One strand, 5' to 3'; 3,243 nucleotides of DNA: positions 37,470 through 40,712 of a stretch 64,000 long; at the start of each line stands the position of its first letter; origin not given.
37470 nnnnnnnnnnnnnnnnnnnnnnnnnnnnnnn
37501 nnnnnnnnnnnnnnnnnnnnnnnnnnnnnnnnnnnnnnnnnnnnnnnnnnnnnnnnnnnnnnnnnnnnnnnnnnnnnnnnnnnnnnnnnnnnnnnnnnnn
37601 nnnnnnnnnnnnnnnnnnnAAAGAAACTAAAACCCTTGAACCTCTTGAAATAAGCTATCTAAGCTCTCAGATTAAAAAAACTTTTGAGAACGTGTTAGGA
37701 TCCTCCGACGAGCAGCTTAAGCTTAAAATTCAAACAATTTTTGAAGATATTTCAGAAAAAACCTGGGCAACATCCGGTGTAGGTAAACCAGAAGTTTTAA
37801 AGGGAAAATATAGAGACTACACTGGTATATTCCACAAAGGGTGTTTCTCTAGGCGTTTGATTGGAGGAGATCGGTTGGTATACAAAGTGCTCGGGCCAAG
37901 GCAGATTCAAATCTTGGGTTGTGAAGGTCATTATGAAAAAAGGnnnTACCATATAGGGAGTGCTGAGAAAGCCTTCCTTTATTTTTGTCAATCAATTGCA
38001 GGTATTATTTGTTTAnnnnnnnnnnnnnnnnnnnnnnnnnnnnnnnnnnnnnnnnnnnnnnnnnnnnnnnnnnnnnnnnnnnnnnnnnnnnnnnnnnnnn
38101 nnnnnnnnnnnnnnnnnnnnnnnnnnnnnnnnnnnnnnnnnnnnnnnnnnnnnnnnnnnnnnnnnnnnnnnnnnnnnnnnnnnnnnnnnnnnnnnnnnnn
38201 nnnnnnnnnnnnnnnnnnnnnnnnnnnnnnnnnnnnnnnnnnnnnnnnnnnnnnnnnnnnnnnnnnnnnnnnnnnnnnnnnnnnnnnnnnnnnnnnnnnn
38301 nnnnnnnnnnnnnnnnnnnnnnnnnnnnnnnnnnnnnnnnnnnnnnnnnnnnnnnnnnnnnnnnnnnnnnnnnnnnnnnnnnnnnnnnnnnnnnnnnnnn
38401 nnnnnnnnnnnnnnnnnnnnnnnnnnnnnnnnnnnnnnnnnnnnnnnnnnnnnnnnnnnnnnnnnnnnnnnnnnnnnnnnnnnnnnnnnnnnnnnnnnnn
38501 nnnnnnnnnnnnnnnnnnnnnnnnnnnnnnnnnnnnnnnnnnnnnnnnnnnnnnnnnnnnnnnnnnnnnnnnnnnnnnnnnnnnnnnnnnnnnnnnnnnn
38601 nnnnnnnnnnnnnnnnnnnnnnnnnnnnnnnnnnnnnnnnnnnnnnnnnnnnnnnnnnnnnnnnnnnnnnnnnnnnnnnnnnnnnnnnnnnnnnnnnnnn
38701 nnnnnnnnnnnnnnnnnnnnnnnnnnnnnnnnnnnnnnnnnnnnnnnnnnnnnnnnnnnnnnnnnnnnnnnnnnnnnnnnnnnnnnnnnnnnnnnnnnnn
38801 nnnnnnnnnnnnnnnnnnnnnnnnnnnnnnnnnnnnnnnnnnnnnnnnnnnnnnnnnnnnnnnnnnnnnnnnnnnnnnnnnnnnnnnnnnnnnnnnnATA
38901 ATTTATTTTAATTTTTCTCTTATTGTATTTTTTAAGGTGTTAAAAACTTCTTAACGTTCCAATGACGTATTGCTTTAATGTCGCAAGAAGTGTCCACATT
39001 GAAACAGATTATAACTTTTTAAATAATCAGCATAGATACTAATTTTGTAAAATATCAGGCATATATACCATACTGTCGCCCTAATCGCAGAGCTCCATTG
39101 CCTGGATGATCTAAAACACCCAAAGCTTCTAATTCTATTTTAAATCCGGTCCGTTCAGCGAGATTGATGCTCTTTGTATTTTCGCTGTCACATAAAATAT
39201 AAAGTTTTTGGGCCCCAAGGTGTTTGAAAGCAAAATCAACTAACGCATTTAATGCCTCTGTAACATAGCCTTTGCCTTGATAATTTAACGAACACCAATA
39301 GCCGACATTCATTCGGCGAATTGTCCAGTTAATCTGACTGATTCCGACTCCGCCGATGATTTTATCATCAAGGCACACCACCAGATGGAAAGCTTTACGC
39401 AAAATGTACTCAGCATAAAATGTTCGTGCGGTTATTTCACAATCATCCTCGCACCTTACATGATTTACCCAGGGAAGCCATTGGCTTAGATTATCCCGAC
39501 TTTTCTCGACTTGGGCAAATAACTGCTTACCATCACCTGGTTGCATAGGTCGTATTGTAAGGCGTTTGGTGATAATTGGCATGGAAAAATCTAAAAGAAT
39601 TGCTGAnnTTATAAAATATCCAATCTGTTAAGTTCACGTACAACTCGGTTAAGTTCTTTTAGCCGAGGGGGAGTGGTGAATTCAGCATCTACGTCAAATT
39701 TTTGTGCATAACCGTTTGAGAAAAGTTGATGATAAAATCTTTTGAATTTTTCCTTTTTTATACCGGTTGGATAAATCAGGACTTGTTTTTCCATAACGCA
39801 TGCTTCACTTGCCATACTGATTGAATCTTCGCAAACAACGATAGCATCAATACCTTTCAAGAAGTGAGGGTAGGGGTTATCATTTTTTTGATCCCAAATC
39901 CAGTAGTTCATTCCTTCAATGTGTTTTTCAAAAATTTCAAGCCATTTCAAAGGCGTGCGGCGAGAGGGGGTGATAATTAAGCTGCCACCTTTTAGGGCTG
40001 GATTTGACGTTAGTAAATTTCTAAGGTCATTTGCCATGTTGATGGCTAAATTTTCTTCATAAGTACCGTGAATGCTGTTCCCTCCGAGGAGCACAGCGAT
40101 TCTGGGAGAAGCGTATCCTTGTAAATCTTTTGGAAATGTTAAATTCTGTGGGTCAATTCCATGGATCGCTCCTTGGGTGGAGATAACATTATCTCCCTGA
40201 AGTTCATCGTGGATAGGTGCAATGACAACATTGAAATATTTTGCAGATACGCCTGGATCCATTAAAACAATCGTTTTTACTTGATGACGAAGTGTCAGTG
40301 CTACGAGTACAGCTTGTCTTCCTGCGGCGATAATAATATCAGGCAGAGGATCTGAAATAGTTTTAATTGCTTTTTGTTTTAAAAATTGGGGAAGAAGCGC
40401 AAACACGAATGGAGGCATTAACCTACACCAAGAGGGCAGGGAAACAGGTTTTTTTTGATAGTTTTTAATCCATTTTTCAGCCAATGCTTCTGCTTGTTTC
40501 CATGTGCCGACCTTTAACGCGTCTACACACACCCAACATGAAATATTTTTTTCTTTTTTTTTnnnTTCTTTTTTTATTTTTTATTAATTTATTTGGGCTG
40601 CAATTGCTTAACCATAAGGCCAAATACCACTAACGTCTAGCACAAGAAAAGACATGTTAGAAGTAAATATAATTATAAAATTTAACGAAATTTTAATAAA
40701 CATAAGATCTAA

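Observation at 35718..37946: A secreted Sel1-repeat protein carries a C-terminal YoeB/Txe-type toxin domain with catalytic residues intact and no antitoxin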

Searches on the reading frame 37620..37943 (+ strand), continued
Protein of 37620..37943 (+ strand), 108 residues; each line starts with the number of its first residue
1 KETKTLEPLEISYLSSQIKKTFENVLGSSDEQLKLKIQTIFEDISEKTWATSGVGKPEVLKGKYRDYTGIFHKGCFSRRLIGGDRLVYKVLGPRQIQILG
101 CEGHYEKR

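Call 53: find_encoding_contigs(protein=P0004, flank=6000, max_places=3)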
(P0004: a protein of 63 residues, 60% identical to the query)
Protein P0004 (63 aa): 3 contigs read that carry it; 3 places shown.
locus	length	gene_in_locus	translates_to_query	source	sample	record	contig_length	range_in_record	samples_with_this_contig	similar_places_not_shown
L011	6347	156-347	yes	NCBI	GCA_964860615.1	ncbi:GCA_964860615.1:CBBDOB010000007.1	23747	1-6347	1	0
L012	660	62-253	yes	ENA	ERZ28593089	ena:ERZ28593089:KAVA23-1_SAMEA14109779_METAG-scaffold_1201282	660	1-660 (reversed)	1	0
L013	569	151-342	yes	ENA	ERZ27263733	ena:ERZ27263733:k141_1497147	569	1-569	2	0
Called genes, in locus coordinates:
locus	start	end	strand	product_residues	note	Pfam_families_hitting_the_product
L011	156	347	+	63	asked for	PF06769:YoeB_toxin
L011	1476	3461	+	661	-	PF00004:AAA, PF07724:AAA_2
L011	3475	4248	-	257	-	PF00950:ABC-3, PF01032:FecCD (weak)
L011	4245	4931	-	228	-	PF00005:ABC_tran, PF13175:AAA_15 (faint), PF13304:AAA_21 (faint)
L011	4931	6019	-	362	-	PF00953:Glycos_transf_4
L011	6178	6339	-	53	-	-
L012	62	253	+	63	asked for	PF06769:YoeB_toxin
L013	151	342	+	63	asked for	PF06769:YoeB_toxin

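Call 83: search_solved_structures(query=A1, max_evalue=0.001, show_alignments=5)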
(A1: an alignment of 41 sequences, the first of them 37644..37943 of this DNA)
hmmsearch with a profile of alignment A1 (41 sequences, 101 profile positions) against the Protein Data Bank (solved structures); distinct sequences matched with E-value up to 0.001: 8.
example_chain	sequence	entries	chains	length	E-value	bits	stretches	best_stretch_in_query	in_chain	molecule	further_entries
7bwf_A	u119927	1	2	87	5.2e-19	71.7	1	12-99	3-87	Addiction module antitoxin RelB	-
6l8e_E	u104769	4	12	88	5.4e-19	71.7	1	12-99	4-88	YoeB toxin | YoeB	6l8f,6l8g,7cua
8yxv_F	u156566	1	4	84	8.1e-15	58.2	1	25-99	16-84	Putative mRNA interferase YoeB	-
2a6q_E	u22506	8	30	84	8.5e-15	58.2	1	29-99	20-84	Toxin yoeB | TOXIN OF THE YOEB-YEFM TOXIN-ANTITOXIN SYSTEM | Addiction module toxin, Txe/YoeB family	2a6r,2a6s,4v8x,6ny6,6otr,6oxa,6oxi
6n90_A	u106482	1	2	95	2.2e-12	50.5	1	30-100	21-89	Uncharacterized protein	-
3oei_C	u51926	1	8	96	2.5e-12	50.3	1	29-99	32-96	RelK (Toxin Rv3358)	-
7v5y_E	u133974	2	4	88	4.5e-07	33.4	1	18-100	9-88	Putative mRNA interferase YoeB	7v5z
7v6w_F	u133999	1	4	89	4.8e-07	33.3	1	17-100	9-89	Putative mRNA interferase YoeB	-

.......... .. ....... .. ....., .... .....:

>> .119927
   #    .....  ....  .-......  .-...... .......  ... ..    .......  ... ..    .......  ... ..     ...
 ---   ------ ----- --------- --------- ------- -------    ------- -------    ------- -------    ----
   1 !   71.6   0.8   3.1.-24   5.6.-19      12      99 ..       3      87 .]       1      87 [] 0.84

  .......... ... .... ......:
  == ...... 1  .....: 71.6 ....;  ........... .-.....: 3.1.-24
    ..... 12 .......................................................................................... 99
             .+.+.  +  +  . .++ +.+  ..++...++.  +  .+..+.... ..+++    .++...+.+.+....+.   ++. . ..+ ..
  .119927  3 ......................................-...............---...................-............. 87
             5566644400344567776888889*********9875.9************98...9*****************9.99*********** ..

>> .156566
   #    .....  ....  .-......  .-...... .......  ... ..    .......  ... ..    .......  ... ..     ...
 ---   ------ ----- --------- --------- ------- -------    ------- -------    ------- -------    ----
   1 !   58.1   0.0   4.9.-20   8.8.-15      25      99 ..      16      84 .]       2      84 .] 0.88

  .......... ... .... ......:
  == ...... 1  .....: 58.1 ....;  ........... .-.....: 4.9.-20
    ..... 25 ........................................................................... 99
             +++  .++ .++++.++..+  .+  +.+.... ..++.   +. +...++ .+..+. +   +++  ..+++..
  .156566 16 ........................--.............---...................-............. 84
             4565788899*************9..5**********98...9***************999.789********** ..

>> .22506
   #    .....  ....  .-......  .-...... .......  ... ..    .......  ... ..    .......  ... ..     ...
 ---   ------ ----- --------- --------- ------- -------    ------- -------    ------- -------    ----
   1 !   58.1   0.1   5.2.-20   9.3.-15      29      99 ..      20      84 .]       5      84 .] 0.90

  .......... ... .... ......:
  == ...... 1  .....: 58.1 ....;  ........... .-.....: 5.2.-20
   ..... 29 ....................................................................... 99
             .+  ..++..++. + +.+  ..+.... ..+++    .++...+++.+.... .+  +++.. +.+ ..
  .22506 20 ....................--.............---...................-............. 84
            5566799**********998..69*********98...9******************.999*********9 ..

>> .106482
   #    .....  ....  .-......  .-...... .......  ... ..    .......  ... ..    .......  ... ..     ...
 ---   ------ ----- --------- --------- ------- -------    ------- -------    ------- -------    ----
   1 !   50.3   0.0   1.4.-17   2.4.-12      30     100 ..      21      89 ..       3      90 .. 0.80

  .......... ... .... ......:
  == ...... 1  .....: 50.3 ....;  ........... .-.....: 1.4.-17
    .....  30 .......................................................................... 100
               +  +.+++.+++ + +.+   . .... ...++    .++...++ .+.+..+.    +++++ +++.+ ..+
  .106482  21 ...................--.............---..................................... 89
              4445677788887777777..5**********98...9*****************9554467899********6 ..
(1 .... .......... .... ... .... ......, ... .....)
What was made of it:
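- Checked: A profile of the fused family hits solved YoeB chains at E 5e-19 (S. aureus) and 8.5e-15 (E. coli) (call 83).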

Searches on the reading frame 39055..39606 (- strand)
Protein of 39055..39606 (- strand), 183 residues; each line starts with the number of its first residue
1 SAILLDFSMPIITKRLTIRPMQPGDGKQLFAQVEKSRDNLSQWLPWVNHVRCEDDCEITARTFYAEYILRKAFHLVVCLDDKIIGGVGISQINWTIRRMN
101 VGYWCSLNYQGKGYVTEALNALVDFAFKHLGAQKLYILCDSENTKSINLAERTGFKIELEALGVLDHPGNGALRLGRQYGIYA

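Call 17: search_protein_families(library=pfam, proteins=[window:39055-39606:-], max_evalue=0.001)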
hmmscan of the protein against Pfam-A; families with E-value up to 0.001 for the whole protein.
window:39055-39606:- (183 aa): 5 families
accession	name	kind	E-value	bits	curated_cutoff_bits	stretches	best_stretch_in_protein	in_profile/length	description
PF13302.13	Acetyltransf_3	-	1.8e-27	97.1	25.4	1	15-156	1-138/138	Acetyltransferase (GNAT) domain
PF00583.31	Acetyltransf_1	-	2.9e-15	57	20.7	1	60-155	23-116/116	Acetyltransferase (GNAT) family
PF13420.13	Acetyltransf_4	-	4.5e-07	30.5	24.3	1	59-158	36-137/155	Acetyltransferase (GNAT) domain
PF13523.12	Acetyltransf_8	-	1.9e-05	24.8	27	1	109-158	91-140/145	Acetyltransferase (GNAT) domain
PF13508.13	Acetyltransf_7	-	6.8e-05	23.6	27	1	73-156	4-83/84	Acetyltransferase (GNAT) domain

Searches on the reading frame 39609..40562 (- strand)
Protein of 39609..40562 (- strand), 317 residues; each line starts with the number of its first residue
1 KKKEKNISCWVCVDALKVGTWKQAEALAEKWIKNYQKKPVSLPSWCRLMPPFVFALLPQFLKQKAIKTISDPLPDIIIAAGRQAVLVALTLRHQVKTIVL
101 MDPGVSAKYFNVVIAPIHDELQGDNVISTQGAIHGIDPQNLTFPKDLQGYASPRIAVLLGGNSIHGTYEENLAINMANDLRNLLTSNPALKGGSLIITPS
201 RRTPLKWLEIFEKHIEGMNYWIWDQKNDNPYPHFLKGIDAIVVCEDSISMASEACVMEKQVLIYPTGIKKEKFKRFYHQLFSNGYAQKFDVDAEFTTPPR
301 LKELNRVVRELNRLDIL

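Call 17: search_protein_families(library=pfam, proteins=[window:39609-40562:-], max_evalue=0.001)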
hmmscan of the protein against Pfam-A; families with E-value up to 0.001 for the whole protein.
window:39609-40562:- (317 aa): 1 family
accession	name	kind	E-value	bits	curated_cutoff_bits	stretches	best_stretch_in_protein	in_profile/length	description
PF06258.17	Mito_fiss_Elm1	-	5.3e-65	220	27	1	19-312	2-301/304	Mitochondrial fission ELM1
